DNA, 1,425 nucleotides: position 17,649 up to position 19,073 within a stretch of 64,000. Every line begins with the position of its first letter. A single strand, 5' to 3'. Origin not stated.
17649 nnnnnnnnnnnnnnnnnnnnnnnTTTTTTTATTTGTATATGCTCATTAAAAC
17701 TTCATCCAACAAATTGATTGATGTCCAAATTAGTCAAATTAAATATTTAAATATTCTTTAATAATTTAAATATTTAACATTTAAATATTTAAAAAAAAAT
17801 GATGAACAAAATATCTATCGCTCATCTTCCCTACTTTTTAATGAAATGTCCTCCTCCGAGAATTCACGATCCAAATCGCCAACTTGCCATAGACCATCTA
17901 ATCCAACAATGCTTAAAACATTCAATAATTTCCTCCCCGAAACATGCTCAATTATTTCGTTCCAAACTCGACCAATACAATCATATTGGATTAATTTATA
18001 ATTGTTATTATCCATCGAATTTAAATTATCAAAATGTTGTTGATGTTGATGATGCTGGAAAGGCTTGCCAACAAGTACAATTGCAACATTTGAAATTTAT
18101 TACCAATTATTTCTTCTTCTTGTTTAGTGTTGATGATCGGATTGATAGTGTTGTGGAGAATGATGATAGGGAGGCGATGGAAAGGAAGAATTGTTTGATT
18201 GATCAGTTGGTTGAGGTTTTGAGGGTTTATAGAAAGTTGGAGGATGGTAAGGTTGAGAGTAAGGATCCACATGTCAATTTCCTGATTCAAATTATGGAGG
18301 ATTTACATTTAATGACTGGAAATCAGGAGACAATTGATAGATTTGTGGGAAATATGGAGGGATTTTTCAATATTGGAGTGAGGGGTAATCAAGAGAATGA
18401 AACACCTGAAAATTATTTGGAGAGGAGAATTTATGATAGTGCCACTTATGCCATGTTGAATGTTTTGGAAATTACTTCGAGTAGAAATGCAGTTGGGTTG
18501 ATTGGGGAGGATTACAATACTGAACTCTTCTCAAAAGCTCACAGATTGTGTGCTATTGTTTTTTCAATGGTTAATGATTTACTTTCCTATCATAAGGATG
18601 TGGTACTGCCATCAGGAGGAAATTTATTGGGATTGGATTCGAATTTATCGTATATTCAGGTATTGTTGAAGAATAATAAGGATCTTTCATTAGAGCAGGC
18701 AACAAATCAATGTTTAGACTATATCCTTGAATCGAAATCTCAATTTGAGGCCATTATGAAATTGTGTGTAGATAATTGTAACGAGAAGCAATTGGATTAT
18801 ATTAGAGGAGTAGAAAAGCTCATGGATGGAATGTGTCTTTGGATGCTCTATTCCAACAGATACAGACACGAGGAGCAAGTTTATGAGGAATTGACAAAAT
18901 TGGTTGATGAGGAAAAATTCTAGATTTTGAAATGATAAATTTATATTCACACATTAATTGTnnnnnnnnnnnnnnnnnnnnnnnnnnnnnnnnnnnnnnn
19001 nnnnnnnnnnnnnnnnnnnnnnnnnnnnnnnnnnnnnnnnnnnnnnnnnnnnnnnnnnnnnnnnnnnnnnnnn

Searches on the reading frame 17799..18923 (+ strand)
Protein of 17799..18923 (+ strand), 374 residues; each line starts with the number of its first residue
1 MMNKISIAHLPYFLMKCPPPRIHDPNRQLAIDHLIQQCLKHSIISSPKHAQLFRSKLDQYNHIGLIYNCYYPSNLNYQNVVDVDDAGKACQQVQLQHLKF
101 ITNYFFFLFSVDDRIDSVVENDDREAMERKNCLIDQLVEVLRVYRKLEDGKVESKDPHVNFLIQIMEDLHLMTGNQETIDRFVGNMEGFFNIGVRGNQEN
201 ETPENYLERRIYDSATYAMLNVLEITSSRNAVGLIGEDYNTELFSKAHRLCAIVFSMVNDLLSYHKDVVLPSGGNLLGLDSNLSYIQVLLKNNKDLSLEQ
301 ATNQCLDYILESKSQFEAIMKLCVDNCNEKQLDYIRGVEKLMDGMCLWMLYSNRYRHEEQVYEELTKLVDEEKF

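Call 4: search_protein_families(library=pfam, proteins=[window:17799-18923:+], max_evalue=0.01)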
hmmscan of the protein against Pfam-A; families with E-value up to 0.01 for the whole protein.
window:17799-18923:+ (374 aa): 1 family
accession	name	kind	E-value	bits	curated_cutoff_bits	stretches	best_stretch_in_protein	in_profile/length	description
PF19086.5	Terpene_syn_C_2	-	4.4e-12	46.6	23.7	1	105-310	3-194/199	Terpene synthase family 2, C-terminal metal binding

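Call 7: find_encoding_contigs(protein=window:17799-18923:+, flank=10000, max_places=6)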
Protein window:17799-18923:+ (374 aa): no gene with exactly this product is on record in the collection.

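Call 8: find_homologous_proteins(query=window:17799-18920:+)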
Query window:17799-18920:+ (374 aa): 3 proteins with E <= 0.001 among 1052 candidates.
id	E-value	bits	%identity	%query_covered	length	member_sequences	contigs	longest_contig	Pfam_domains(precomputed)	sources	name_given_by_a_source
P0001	3.6e-159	548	100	66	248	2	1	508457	PF19086.6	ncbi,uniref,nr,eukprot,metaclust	ncbi:predicted protein [Naegleria gruberi]|uniref:Predicted protein n=1 Tax=Naegleria gruberi TaxID=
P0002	6.3e-79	284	44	90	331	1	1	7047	PF19086.6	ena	-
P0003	1.0e-71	260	42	84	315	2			PF19086.6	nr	nr:unnamed protein product [Naegleria fowleri]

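Call 9: find_encoding_contigs(protein=P0002, flank=10000)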
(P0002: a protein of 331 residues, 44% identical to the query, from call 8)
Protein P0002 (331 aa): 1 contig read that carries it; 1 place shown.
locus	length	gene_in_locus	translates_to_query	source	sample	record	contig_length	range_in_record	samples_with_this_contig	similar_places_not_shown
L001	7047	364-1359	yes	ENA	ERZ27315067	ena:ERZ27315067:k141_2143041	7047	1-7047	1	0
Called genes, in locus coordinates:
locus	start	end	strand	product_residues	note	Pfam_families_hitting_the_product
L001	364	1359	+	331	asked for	PF19086:Terpene_syn_C_2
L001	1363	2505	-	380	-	PF00013:KH_1, PF08590:DUF1771, PF01713:Smr (weak)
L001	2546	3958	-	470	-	-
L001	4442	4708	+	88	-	-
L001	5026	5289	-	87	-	-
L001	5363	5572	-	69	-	-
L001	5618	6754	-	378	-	-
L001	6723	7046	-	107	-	?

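Call 10: find_encoding_contigs(protein=P0003, flank=10000)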
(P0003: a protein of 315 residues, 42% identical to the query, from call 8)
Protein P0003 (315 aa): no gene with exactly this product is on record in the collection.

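Call 11: find_encoding_contigs(protein=P0001, flank=10000)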
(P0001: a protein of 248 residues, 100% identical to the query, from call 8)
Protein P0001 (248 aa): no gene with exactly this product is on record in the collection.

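Call 15: search_solved_structures(query=window:17799-18920:+, max_evalue=1)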
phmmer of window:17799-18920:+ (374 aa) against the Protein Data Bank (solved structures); distinct sequences matched with E-value up to 1: 2.
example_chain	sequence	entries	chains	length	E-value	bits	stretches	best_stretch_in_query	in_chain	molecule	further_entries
7w5f_A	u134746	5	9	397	0.31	13.2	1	281-370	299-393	Terpene cyclase 6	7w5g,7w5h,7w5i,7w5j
8h6q_A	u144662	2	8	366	0.31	13.2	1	203-315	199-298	Presilphiperfolan-8-beta-ol synthase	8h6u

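Call 29: list_cluster_members(proteins=[P0001, P0004, P0003, P0006, P0007])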
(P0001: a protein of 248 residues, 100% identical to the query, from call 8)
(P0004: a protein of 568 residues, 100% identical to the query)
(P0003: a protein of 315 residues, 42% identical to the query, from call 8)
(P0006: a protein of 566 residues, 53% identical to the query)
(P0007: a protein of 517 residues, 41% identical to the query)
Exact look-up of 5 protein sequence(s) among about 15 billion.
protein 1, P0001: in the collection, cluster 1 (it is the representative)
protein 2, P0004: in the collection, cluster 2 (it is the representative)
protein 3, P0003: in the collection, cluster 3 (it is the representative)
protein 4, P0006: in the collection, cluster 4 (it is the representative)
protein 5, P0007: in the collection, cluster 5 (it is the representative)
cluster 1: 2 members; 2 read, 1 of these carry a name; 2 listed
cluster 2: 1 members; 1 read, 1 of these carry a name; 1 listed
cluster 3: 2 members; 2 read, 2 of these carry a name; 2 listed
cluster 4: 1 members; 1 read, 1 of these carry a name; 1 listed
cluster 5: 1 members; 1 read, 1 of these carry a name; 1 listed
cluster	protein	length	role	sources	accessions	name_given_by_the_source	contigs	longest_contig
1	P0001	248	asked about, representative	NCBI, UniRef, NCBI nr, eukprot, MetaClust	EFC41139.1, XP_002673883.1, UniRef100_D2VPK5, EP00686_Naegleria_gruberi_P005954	predicted protein [Naegleria gruberi] | Predicted protein n=1 Tax=Naegleria gruberi TaxID=5762 RepID=D2VPK5_NAEGR | uncharacterized protein NAEGRDRAFT_70893 [Naegleria gruberi]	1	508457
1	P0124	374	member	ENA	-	-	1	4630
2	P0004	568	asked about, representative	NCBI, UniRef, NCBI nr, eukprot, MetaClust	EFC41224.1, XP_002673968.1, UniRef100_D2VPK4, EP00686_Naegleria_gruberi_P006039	predicted protein [Naegleria gruberi] | Predicted protein n=1 Tax=Naegleria gruberi TaxID=5762 RepID=D2VPK4_NAEGR | uncharacterized protein NAEGRDRAFT_70892 [Naegleria gruberi]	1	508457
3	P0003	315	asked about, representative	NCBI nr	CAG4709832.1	unnamed protein product [Naegleria fowleri]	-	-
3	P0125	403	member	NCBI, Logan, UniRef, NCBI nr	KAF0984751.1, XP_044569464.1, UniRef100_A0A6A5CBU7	hypothetical protein FDP41_000650 [Naegleria fowleri] | Terpene synthase n=1 Tax=Naegleria fowleri TaxID=5763 RepID=A0A6A5CBU7_NAEFO | uncharacterized protein FDP41_000650 [Naegleria fowleri]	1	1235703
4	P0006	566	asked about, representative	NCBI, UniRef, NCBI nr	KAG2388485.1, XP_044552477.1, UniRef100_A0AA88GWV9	hypothetical protein C9374_000649 [Naegleria lovaniensis] | Amidase domain-containing protein n=1 Tax=Naegleria lovaniensis TaxID=51637 ... | uncharacterized protein C9374_000649 [Naegleria lovaniensis]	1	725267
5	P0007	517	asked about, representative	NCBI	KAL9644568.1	hypothetical protein ABK040_009432 [Willaertia magna]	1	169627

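Call 31: find_encoding_contigs(protein=P0125, flank=10000, max_places=3)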
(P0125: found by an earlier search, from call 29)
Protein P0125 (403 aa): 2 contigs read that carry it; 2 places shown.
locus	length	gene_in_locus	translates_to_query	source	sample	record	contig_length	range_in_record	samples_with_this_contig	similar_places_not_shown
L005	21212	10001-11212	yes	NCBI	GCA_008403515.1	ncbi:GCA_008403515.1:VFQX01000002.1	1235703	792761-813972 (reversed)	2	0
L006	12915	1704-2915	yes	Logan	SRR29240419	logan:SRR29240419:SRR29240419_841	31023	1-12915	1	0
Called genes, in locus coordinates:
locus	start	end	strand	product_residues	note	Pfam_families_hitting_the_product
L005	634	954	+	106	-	PF00125:Histone (faint), PF15511:CENP-T_C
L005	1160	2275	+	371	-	-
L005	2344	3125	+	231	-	PF01088:Peptidase_C12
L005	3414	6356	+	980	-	PF00620:RhoGAP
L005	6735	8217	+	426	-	-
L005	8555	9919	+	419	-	-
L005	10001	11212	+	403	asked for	PF19086:Terpene_syn_C_2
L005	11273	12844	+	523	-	PF04055:Radical_SAM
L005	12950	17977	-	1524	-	PF25390:WD40_RLD, PF00069:Pkinase, PF07714:PK_Tyr_Ser-Thr, PF00069:Pkinase, PF07714:PK_Tyr_Ser-Thr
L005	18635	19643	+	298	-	-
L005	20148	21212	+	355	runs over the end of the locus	PF15508:NAAA-beta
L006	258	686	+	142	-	-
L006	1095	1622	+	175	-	-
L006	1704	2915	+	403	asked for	PF19086:Terpene_syn_C_2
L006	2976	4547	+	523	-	PF04055:Radical_SAM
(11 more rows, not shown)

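Call 32: find_encoding_contigs(protein=P0124, flank=10000, max_places=3)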
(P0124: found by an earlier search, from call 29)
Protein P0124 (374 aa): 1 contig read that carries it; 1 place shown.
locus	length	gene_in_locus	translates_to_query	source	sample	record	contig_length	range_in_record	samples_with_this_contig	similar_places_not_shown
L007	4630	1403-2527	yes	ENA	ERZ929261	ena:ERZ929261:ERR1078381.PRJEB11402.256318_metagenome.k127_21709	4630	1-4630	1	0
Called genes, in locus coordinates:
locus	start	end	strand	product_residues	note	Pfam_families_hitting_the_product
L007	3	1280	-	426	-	?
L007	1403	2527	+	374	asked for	PF19086:Terpene_syn_C_2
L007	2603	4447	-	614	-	PF05228:CHASE4, PF00672:HAMP (weak), PF00615:RGS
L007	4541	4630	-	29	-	?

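Call 39: search_protein_representatives(protein=window:17799-18920:+)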
Query: 374 residues. Proteins with E-value up to 0.001 (for the whole library): 33; up to 1e-10: 7; up to 1e-30: 3. The best 33 are listed.
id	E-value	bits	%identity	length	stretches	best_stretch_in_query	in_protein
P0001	1.2e-159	547.6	100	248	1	127-374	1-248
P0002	2.0e-79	283.6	45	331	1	32-366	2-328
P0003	3.2e-72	259.9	45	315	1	53-365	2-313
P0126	4.0e-25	105.0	34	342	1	28-365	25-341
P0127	5.7e-21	91.3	30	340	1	93-371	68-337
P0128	1.2e-11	60.6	53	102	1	24-76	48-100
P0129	3.7e-11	59.0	29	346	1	89-365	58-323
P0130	8.5e-09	51.2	30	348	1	93-369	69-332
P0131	3.6e-08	49.2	28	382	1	128-365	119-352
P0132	6.8e-08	48.3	28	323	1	88-355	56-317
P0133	8.4e-08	48.0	29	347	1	112-365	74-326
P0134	5.2e-07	45.4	33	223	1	161-356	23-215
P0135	2.5e-06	43.1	25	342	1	89-367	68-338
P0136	3.1e-06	42.8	30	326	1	102-365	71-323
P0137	3.5e-06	42.6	31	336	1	202-369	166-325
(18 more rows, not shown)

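Call 43: list_cluster_members(proteins=[P0126, P0127, P0128, P0129, P0130, P0131, P0132, P0133, P0134, P0135])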
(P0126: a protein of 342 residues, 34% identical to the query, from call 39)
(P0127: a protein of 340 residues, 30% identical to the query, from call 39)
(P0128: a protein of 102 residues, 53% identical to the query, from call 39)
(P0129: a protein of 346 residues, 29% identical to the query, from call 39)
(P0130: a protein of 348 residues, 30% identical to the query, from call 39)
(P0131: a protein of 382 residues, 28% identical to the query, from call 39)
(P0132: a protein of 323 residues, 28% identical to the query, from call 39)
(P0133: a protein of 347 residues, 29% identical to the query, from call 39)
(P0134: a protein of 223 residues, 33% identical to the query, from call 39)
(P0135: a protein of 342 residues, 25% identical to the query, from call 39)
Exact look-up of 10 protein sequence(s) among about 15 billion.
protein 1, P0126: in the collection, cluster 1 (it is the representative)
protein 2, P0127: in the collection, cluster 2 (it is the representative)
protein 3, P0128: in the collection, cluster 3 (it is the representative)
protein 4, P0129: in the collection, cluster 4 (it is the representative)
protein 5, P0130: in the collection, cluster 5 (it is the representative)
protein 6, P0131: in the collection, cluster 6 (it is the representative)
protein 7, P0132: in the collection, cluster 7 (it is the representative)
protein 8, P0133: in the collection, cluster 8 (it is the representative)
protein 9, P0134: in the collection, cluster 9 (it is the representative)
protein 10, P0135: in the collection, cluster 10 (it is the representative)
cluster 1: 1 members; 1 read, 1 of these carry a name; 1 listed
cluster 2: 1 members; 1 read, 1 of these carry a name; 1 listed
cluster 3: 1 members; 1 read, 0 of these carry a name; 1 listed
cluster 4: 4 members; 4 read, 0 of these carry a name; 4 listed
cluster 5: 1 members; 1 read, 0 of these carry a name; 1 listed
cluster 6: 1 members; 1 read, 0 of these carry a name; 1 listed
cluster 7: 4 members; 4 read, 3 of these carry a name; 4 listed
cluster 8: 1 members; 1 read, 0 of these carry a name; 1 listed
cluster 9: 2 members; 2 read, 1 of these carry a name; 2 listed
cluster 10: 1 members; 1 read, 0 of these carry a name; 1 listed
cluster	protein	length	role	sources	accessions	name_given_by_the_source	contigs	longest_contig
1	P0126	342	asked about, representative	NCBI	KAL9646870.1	hypothetical protein ABK040_013730 [Willaertia magna]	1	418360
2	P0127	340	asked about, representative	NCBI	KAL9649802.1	hypothetical protein ABK040_009616 [Willaertia magna]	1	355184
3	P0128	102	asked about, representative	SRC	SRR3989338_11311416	-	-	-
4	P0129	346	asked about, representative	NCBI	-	-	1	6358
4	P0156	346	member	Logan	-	-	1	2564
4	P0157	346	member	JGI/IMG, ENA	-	-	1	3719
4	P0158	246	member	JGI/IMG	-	-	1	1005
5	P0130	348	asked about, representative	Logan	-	-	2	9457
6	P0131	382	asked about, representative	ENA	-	-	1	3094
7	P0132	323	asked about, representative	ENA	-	-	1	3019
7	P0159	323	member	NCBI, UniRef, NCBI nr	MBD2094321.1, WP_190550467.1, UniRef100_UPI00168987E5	hypothetical protein H6F90_04050 [Trichocoleus sp. FACHB-591] | terpene synthase family protein n=1 Tax=Trichocoleus sp. FACHB-591 TaxID=2692872 ... | hypothetical protein [Trichocoleus sp. FACHB-591]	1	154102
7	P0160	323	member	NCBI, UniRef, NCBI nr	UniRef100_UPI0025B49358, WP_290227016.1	terpene synthase family protein n=1 Tax=Trichocoleus desertorum TaxID=1481672 ... | hypothetical protein [Trichocoleus desertorum]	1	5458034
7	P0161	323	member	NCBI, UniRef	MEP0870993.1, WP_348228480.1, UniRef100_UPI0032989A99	hypothetical protein NDA01_14385 [Trichocoleus desertorum AS-A10] | terpene synthase family protein n=1 Tax=Trichocoleus desertorum TaxID=1481672 ...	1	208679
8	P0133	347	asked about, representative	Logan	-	-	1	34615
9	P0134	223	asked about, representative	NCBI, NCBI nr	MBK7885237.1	MAG: hypothetical protein IPJ81_16725 [Chitinophagaceae bacterium] | hypothetical protein [Chitinophagaceae bacterium]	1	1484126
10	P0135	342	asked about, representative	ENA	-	-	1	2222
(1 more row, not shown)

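Call 48: find_encoding_contigs(protein=P0126, flank=10000, max_places=2)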
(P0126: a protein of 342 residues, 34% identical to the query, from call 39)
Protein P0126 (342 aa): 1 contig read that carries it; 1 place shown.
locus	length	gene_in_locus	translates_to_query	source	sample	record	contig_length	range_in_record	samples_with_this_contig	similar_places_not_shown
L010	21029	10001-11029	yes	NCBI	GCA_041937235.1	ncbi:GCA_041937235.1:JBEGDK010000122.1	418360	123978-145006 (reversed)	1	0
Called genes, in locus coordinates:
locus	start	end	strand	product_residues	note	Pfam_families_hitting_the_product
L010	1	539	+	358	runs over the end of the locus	PF16041:APD1-4_M (faint)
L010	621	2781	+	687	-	PF04791:LMBR1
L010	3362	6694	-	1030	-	-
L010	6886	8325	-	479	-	PF22794:jr-ZPR1, PF02146:SIR2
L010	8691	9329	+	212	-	PF06017:Myosin_TH1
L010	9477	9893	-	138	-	-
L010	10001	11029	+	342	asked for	PF19086:Terpene_syn_C_2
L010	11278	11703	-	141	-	PF01337:Barstar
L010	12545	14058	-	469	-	PF02450:LCAT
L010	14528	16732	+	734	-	PF00069:Pkinase, PF07714:PK_Tyr_Ser-Thr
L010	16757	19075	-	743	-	-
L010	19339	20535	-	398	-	-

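Call 62: predict_structure(alignment_id=A3)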
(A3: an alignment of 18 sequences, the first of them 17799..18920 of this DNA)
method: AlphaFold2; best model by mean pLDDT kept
length: 374 residues; sequences in the alignment: 18
mean_pLDDT: 85.1   pTM: 0.87
mean pLDDT of the five models: 85.1, 82.8, 82.5, 81.8, 81.7
residues with pLDDT >= 90: 191; 70-90: 134; 50-70: 35; < 50: 14
segments of 3 or more residues with pLDDT < 50: 78-80, 272-279
pLDDT, mean of each block of 10 residues (from residue 1): 82 67 79 96 94 89 83 53 66 86 93 82 82 96 86 92 95 91 94 83 91 86 81 83 94 93 81 45 83 93 95 97 94 92 90 88 89 58
secondary structure, 60 per line:
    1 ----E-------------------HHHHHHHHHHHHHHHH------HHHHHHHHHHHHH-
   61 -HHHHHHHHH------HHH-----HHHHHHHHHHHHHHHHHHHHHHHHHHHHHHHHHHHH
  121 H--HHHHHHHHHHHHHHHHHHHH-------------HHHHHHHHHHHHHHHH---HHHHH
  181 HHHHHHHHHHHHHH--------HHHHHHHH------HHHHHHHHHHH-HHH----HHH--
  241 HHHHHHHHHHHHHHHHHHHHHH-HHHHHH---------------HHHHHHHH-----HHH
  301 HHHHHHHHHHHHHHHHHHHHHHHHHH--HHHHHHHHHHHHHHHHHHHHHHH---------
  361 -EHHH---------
elements in order: H25-40 H47-59 H62-70 H85-121 H124-143 H157-172 H176-194 H203-210 H217-227 H241-262 H264-269 H285-292 H298-326 H329-351
